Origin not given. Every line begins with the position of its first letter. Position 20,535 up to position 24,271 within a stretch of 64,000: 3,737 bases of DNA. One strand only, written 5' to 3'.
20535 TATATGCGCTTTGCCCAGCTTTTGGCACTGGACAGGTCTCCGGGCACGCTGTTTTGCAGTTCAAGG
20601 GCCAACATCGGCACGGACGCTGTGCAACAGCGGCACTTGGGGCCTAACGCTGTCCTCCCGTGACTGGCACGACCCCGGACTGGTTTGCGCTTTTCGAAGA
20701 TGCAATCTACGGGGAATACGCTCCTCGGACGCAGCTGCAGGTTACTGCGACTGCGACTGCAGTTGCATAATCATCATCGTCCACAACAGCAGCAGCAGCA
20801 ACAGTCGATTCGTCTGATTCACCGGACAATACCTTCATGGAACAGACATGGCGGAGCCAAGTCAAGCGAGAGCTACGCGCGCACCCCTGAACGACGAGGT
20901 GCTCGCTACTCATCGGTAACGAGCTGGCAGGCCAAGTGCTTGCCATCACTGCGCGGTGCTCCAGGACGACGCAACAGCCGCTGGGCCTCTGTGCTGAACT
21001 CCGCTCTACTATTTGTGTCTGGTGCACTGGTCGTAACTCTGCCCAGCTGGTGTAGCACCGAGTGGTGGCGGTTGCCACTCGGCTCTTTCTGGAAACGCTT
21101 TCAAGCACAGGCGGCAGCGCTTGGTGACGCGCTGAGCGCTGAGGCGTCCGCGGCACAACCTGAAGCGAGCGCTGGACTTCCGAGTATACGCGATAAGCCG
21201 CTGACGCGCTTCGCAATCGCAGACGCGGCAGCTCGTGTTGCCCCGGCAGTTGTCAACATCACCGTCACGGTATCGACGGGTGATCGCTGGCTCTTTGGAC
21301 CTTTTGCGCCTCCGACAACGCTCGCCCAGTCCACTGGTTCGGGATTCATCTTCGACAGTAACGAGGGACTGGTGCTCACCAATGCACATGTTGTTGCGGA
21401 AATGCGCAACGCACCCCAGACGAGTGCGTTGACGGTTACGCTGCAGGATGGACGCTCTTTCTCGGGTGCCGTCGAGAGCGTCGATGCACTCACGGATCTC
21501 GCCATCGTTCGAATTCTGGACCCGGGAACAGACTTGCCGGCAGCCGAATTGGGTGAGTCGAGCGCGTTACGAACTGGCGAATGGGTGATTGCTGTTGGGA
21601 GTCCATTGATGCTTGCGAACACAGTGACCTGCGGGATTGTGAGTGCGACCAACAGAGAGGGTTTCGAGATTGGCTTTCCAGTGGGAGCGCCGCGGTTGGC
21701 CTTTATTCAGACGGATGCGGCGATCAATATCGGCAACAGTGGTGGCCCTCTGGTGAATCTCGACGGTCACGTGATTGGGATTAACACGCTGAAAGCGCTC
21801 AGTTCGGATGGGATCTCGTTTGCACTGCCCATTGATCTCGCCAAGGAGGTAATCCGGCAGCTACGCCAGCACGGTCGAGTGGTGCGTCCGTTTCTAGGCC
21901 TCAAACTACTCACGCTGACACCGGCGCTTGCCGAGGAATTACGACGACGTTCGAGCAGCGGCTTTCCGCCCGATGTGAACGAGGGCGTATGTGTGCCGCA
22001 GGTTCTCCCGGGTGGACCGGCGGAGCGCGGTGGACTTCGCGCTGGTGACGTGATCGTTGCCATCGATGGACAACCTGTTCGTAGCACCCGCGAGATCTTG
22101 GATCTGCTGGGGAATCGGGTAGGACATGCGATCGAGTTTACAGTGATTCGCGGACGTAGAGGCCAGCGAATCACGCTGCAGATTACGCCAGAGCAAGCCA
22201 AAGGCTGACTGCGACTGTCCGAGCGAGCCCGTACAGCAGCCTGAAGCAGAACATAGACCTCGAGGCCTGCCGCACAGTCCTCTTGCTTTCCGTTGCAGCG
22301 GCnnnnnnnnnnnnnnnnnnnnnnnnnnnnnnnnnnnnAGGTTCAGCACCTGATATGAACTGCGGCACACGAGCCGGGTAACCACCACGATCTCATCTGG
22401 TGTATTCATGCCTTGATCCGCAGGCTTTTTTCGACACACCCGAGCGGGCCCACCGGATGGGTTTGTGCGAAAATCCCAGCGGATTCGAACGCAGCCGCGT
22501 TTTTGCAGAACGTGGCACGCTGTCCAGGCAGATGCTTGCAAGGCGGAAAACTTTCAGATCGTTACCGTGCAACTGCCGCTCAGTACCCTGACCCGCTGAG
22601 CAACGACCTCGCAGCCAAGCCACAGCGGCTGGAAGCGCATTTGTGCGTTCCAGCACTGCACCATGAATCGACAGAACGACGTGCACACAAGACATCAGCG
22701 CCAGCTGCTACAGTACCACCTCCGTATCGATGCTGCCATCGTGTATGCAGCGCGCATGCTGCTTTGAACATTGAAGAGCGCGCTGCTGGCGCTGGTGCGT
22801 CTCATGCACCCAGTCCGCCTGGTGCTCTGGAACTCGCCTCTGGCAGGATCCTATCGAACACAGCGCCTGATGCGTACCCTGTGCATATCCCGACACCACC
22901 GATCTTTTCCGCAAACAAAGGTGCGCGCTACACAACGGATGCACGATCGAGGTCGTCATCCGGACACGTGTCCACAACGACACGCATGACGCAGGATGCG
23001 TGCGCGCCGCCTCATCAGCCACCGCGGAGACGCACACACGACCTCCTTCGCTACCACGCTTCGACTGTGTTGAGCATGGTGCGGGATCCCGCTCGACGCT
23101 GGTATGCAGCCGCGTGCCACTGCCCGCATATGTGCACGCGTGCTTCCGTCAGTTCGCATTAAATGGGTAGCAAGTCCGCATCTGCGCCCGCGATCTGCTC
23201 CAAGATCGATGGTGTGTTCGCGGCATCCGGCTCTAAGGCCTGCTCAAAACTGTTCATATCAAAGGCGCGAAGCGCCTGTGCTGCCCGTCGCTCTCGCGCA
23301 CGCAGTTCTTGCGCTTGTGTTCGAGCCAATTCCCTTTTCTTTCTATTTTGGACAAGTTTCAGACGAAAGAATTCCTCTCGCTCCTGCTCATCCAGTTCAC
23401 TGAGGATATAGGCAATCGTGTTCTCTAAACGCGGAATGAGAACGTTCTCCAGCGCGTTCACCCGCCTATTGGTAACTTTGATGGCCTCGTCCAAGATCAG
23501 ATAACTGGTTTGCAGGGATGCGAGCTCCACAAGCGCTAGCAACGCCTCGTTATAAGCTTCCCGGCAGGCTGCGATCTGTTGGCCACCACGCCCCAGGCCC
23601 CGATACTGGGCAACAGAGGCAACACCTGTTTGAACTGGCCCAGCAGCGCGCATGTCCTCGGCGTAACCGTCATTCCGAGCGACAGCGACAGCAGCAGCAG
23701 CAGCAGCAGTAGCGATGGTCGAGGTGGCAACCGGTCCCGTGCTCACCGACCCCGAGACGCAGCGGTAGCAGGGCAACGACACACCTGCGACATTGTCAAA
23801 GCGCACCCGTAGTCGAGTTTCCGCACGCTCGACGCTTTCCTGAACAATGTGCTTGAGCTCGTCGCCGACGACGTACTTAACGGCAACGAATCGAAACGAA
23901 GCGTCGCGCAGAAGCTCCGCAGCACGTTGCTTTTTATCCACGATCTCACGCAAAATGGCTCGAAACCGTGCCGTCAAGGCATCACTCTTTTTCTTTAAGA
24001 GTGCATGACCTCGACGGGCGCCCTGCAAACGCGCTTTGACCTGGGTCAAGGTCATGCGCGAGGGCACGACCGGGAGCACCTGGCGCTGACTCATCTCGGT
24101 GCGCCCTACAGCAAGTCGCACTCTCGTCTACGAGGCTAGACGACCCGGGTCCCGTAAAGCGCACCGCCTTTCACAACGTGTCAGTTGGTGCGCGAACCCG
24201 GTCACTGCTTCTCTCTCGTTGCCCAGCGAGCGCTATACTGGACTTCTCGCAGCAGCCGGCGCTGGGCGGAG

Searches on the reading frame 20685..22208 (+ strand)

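Call 11: search_protein_families(library=pfam, proteins=[window:20685-22208:+])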
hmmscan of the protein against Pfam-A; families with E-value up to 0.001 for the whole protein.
window:20685-22208:+ (507 aa): 6 families
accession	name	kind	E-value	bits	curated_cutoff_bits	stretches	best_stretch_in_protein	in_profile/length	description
PF13365.12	Trypsin_2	-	6e-31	108.6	27.6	1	218-366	1-144/144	Trypsin-like peptidase domain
PF00089.32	Trypsin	-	9.9e-16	58.7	20.6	1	218-386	27-216/220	Trypsin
PF17820.7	PDZ_6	-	7.1e-15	54.9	27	1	437-489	2-54/54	PDZ domain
PF13180.12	PDZ_2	-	4.4e-10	40.1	27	1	432-498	11-78/80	PDZ domain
PF00595.29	PDZ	-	8.2e-10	39.4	23.2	1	432-470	24-62/81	PDZ domain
PF14685.13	PDZ_Tricorn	-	1e-05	25.9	25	1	448-494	35-83/88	Tricorn protease PDZ domain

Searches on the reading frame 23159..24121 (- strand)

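Call 73: search_protein_families(library=pfam, proteins=[window:23159-24121:-], max_evalue=0.001)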
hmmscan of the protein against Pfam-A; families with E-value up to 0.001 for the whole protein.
window:23159-24121:- (320 aa): 1 family
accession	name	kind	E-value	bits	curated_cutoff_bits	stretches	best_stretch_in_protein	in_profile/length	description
PF01813.22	ATP-synt_D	-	6.3e-60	202.8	25.7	1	25-259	2-196/196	ATP synthase subunit D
